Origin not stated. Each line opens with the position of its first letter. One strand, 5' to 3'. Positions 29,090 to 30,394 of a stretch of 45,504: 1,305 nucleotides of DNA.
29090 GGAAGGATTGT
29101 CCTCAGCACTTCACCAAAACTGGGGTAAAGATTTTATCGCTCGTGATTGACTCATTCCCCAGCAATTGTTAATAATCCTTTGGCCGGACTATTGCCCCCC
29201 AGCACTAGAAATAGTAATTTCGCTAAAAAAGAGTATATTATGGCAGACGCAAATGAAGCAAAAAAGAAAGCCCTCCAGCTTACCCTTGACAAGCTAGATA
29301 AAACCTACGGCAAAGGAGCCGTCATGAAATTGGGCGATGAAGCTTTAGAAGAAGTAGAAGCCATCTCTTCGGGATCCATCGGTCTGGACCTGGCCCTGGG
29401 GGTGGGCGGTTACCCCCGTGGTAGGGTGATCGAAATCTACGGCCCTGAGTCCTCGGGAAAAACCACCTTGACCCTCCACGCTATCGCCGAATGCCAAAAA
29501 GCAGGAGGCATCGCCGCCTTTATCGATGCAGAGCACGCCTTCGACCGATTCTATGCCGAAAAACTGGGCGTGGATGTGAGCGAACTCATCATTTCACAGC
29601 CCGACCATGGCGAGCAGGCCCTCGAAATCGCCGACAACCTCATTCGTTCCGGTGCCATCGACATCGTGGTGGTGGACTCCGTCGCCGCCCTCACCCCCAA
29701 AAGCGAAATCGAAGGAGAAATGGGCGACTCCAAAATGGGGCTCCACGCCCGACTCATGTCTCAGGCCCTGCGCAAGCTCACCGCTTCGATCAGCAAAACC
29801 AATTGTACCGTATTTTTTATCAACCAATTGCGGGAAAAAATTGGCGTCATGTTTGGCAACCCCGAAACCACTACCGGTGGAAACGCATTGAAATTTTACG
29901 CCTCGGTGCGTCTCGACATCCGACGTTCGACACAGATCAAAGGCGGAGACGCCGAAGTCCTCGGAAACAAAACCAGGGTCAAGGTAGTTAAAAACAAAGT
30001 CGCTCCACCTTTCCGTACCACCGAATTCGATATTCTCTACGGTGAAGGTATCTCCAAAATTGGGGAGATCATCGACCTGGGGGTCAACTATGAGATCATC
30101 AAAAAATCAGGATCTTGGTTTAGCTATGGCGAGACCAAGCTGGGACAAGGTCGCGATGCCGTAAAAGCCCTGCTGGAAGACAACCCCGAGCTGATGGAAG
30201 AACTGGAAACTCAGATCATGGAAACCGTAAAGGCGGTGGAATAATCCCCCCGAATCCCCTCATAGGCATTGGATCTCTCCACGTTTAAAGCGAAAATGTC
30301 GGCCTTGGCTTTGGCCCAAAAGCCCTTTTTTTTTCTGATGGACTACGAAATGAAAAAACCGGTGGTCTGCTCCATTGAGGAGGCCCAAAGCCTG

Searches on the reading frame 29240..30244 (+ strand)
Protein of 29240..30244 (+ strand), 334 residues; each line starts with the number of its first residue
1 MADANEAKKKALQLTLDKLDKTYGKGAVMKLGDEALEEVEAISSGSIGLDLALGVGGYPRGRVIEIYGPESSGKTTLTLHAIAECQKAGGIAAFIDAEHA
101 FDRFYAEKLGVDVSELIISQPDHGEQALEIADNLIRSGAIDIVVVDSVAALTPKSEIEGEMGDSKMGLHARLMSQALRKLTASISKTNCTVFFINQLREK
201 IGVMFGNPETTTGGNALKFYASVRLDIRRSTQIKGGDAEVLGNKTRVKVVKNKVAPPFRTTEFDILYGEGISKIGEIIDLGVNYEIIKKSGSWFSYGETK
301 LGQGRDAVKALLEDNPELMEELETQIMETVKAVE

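Call 89: list_cluster_members(proteins=[window:29240-30244:+, window:42742-44319:-, window:22022-24352:-])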
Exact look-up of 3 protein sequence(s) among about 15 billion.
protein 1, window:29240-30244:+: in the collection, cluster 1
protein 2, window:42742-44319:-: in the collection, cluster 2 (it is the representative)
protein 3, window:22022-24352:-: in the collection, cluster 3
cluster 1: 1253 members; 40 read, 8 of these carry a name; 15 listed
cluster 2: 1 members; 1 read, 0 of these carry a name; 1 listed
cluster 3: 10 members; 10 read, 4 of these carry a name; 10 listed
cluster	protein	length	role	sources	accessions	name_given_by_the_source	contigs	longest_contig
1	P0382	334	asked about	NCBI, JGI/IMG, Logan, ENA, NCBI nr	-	-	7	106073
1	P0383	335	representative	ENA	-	-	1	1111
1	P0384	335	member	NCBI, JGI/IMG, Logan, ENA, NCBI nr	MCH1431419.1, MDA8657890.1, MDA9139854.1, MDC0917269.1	recombinase RecA [Flavobacteriaceae bacterium] | recombination protein RecA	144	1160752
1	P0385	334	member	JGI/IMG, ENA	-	recombination protein RecA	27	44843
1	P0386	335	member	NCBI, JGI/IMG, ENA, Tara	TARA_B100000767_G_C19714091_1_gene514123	recombination protein RecA | strand:- start:111 stop:1118 length:1008 start_codon:yes stop_codon:yes gene_type:complete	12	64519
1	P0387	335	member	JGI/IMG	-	recombination protein RecA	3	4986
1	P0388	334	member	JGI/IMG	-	recombination protein RecA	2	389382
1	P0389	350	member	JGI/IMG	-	recombination protein RecA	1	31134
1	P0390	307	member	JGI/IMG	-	recombination protein RecA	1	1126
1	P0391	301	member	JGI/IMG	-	recombination protein RecA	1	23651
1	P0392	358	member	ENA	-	-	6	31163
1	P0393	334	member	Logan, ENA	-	-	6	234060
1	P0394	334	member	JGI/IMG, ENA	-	-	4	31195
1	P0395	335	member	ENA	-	-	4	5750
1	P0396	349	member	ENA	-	-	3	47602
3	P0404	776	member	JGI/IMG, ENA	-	-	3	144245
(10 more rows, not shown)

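Call 90: find_encoding_contigs(protein=P0404, flank=10000, max_places=5)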
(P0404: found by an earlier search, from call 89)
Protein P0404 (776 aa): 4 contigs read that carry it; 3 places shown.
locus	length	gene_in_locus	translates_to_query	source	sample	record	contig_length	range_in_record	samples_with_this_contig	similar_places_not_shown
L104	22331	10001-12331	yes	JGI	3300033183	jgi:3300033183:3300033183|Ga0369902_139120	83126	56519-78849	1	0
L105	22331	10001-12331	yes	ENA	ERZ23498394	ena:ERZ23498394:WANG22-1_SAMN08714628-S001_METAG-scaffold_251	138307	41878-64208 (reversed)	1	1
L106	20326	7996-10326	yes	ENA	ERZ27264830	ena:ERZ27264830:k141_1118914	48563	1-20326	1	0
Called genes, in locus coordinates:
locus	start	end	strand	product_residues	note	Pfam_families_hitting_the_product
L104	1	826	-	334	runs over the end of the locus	PF00154:RecA_N, PF06745:ATPase (weak), PF08423:Rad51, PF21096:RecA_C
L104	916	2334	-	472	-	PF00884:Sulfatase, PF01663:Phosphodiest (faint), PF02995:DUF229 (weak), PF16347:SGSH_C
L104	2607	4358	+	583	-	-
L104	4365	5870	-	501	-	PF12733:Cadherin-like (faint), PF16410:DUF5018 (faint), PF18957:RibLong (faint), PF25942:Ig_halo (faint), PF06468:Spond_N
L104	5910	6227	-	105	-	PF08797:HIRAN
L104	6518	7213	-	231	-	-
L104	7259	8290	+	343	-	PF17773:UPF0176_N, PF00581:Rhodanese, PF12368:Rhodanese_C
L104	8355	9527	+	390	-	PF04468:PSP1, PF28472:PSP1_3rd, PF28473:YaaT_C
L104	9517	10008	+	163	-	PF14109:GldH_lipo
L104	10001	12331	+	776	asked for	PF00912:Transgly, PF28500:PBP_middle, PF00905:Transpeptidase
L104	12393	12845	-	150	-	PF01242:PTPS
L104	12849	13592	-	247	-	PF00378:ECH_1, PF16113:ECH_2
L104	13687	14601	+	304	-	PF09982:LpxR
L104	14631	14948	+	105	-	-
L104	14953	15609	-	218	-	-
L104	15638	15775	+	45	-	-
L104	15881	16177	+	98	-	-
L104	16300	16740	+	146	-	PF00583:Acetyltransf_1, PF13527:Acetyltransf_9 (weak), PF13673:Acetyltransf_10, PF13508:Acetyltransf_7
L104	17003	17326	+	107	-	-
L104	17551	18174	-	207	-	PF01810:LysE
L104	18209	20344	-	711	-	PF19310:TOP_N, PF01432:Peptidase_M3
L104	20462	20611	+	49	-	-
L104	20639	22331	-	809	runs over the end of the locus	PF08531:Bac_rhamnosid_N, PF05592:Bac_rhamnosid, PF17389:Bac_rhamnosid6H, PF17390:Bac_rhamnosid_C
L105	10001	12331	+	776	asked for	PF00912:Transgly, PF28500:PBP_middle, PF00905:Transpeptidase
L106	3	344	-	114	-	?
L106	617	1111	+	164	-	-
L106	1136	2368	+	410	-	-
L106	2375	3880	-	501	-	PF12733:Cadherin-like (faint), PF16410:DUF5018 (faint), PF18957:RibLong (faint), PF25942:Ig_halo (faint), PF06468:Spond_N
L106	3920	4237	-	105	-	PF08797:HIRAN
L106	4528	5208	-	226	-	-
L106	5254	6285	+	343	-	PF17773:UPF0176_N, PF00581:Rhodanese, PF12368:Rhodanese_C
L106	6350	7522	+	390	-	PF04468:PSP1, PF28472:PSP1_3rd, PF28473:YaaT_C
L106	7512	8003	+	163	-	PF14109:GldH_lipo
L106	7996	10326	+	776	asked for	PF00912:Transgly, PF28500:PBP_middle, PF00905:Transpeptidase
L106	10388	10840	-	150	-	PF01242:PTPS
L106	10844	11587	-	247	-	PF00378:ECH_1, PF16113:ECH_2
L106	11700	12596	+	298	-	PF09982:LpxR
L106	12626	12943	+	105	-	-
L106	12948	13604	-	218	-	-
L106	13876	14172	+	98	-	-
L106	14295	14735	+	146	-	PF00583:Acetyltransf_1, PF13527:Acetyltransf_9 (weak), PF13673:Acetyltransf_10, PF13508:Acetyltransf_7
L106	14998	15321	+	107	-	-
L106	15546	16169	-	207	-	PF01810:LysE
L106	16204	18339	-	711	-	PF19310:TOP_N, PF01432:Peptidase_M3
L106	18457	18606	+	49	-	-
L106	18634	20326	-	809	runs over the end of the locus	PF08531:Bac_rhamnosid_N, PF05592:Bac_rhamnosid, PF17389:Bac_rhamnosid6H, PF17390:Bac_rhamnosid_C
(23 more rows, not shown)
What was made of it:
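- The gene is missing from close relatives at the same site (call 90), which fits an accessory adhesin better than core motility equipment.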
